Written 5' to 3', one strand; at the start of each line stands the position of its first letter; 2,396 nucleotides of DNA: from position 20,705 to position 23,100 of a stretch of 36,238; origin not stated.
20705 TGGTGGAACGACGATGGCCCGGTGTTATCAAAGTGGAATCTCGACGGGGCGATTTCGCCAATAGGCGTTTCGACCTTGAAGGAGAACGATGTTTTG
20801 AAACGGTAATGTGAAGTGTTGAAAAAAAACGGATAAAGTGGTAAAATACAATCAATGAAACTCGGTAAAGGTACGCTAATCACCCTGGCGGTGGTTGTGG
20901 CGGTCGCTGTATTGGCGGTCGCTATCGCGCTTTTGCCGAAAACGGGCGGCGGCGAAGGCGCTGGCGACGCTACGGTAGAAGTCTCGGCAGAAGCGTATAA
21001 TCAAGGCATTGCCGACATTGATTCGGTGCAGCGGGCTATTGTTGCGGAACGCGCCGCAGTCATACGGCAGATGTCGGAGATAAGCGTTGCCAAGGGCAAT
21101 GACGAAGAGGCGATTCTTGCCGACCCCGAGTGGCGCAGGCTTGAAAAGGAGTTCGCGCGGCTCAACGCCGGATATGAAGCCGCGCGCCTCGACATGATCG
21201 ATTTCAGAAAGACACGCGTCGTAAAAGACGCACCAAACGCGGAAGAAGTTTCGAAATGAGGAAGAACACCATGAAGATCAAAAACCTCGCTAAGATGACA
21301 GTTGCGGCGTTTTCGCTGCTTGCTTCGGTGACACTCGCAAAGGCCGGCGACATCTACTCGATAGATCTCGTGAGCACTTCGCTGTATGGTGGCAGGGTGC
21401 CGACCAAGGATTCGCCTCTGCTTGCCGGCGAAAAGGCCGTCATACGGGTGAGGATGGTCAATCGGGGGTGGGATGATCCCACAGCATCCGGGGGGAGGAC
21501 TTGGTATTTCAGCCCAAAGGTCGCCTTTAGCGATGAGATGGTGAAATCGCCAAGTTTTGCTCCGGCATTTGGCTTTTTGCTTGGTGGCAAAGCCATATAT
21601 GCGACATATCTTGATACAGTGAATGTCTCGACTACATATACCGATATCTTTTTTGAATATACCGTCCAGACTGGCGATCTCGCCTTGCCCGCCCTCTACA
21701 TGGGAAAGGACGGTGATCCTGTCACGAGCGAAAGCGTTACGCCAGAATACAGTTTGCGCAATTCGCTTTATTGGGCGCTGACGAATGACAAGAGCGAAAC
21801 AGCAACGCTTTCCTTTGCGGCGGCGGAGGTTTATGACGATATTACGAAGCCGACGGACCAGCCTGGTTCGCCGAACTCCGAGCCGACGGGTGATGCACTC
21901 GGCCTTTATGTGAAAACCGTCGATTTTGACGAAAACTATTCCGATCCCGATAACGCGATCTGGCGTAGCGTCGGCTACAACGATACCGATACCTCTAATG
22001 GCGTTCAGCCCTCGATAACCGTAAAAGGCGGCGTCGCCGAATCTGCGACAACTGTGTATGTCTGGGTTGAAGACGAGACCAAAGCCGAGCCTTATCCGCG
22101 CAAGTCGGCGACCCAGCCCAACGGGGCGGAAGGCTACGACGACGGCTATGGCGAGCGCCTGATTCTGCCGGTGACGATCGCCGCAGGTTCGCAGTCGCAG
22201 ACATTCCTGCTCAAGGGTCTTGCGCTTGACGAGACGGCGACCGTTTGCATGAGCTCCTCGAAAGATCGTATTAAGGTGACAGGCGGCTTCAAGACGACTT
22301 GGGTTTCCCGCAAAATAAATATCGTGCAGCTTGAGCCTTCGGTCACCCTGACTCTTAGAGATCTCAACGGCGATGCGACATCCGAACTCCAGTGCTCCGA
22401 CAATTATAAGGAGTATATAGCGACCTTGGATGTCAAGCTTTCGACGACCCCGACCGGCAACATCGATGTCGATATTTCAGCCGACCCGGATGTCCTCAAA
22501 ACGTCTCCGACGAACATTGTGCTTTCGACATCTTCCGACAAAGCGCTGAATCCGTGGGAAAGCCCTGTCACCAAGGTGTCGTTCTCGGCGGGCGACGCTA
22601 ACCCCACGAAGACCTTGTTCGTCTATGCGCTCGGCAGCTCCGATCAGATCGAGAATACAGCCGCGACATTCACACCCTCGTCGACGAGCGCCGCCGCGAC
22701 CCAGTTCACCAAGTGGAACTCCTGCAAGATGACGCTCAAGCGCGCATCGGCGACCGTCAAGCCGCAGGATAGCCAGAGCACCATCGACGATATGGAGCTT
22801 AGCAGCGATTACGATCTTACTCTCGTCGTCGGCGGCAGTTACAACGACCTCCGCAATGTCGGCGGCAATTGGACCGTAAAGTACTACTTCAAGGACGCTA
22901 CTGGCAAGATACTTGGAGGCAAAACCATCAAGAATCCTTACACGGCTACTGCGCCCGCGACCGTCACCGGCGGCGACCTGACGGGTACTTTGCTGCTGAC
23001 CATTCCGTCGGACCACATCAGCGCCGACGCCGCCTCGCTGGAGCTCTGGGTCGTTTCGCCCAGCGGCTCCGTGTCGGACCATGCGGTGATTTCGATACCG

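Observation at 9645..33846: Two tandem cassettes pairing a small membrane-anchored helical protein with a translationally coupled giant exoprotein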

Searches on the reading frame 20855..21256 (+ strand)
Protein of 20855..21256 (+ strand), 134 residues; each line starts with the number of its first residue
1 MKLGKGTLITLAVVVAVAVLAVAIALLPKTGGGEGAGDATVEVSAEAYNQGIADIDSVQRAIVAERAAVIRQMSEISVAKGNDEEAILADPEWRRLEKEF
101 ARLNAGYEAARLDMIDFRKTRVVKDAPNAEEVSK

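Call 8: search_protein_families(library=pfam, proteins=[window:20855-21256:+], max_evalue=1)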
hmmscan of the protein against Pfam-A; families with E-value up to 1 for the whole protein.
window:20855-21256:+ (134 aa): 1 family
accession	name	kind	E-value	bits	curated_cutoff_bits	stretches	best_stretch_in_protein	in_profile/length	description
PF18967.5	PycTM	-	0.00052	20.8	27.2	1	8-80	13-93/107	Pycsar effector protein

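Call 11: search_protein_families(library=ncbifam, proteins=[window:20855-21256:+], max_evalue=0.1)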
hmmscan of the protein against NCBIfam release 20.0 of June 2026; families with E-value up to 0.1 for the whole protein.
window:20855-21256:+ (134 aa): 1 family
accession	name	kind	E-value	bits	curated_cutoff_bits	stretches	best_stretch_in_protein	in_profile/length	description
NF051431.1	Rv0361_Cterm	subfamily_domain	0.017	15.3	37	1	6-58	4-58/140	Rv0361 family membrane protein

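Call 13: find_homologous_proteins(query=window:20855-21256:+, max_evalue=0.01)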
Query window:20855-21256:+ (134 aa): 17 proteins with E <= 0.01 among 261 candidates.
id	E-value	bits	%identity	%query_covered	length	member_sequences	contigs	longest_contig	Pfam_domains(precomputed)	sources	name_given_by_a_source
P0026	5.3e-74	264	99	100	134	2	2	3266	-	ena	-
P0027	1.4e-68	246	93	100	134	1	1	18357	-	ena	-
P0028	1.6e-68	246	93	100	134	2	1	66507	-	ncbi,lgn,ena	-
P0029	3.3e-68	245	92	100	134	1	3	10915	-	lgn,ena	-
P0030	5.0e-64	232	86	100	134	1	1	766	-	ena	-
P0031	2.7e-63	229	86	100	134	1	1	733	-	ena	-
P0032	2.2e-62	226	84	100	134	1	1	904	-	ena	-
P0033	2.3e-59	217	81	100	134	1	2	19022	-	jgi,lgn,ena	jgi:hypothetical protein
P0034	3.0e-58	213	81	100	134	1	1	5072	-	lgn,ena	-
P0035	4.8e-58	212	80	100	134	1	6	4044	-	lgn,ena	-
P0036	5.5e-58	212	80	100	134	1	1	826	-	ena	-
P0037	1.5e-57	211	79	100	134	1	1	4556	-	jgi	jgi:hypothetical protein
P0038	2.9e-57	210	78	100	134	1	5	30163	-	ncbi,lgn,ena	-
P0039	5.5e-57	209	78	100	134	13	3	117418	-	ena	-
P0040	3.1e-56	206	79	100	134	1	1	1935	-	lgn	-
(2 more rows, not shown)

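Call 22: find_encoding_contigs(protein=P0039, flank=10000, max_places=2)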
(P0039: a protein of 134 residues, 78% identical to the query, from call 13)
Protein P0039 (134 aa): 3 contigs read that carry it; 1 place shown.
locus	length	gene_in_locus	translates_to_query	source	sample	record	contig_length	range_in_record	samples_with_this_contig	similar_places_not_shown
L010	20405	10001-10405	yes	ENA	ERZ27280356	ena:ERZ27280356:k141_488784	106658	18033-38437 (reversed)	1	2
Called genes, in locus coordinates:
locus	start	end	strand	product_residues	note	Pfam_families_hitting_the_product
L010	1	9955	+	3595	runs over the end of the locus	PF10102:DUF2341 (faint), PF13385:Laminin_G_3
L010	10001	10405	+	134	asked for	-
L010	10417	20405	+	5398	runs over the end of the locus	PF18884:TSP3_bac (faint), PF13385:Laminin_G_3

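Call 86: search_protein_families(library=phrogs, proteins=[window:20855-21256:+], max_evalue=0.01)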
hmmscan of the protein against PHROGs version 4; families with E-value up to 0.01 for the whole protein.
window:20855-21256:+ (134 aa): 0 families

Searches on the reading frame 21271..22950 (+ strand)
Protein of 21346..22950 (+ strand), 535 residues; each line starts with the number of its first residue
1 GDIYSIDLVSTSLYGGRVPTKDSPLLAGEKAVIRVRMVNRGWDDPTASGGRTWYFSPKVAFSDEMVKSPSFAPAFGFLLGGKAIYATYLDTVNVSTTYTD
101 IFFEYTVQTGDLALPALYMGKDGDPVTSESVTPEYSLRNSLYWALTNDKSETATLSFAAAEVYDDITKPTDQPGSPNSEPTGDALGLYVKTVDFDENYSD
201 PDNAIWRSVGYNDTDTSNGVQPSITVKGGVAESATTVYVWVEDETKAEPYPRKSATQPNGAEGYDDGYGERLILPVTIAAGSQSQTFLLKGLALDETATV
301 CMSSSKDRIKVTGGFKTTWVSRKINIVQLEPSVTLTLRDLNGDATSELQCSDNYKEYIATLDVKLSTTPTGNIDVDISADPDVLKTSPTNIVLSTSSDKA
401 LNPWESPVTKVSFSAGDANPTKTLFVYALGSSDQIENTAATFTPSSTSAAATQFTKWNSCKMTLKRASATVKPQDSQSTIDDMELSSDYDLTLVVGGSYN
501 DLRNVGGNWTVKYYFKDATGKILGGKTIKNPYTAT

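Call 67: search_protein_families(library=pfam, alignment_id=A6, max_evalue=0.05)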
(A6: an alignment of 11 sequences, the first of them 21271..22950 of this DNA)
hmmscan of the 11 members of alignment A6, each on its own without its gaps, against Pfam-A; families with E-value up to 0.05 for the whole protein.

A. member 1, window:21271-22950:+ (560 aa): 0 families

B. families by the number of members that match (of 11 scanned): 5 families
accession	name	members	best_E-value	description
PF00801.26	PKD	2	4.3e-12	PKD domain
PF18911.6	PKD_4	2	6.4e-11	PKD domain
PF18981.6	InlK_D3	1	0.00033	Internalin K domain (D3/D4)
PF09134.16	Invasin_D3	1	0.018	Invasin, domain 3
PF17936.7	Big_6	1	0.043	Bacterial Ig domain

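Call 68: search_solved_structures(query=A6, max_evalue=1)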
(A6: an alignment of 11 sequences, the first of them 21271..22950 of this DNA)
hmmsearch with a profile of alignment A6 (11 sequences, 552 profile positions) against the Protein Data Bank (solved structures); distinct sequences matched with E-value up to 1: 1.
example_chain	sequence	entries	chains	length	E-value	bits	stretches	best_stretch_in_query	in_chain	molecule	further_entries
7r81_m1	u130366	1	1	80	0.24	13.2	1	421-488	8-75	60S ribosomal protein L38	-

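Call 80: predict_structure(protein=window:21346-22950:+)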
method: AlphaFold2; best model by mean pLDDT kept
length: 535 residues; sequences in the alignment: 1
mean_pLDDT: 32.9   pTM: 0.23
mean pLDDT of the five models: 32.9, 29.5, 27.8, 26.5, 25.8
residues with pLDDT >= 90: 0; 70-90: 7; 50-70: 20; < 50: 508
segments of 3 or more residues with pLDDT < 50: 1-479, 481-503, 531-535
pLDDT, mean of each block of 10 residues (from residue 1): 27 36 43 36 37 36 41 35 27 28 28 24 29 23 23 25 25 29 26 27 26 25 28 30 28 26 28 29 28 27 27 26 27 27 23 26 33 39 40 34 36 39 38 33 33 27 30 41 45 46 52 65 70 41
secondary structure, 60 per line:
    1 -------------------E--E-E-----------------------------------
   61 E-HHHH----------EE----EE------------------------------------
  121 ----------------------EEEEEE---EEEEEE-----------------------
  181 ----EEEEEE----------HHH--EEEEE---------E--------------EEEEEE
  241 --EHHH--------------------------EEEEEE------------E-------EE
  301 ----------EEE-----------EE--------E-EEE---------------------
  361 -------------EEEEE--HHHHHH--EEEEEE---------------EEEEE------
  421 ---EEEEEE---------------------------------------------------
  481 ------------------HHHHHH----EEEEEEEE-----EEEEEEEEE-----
elements in order: H63-66 E143-148 E152-157 E185-190 E206-210 E235-240 E273-278 E311-313 E337-339 E374-378 H381-386 E389-394 E410-414 E424-429 H499-504 E509-516 E522-530
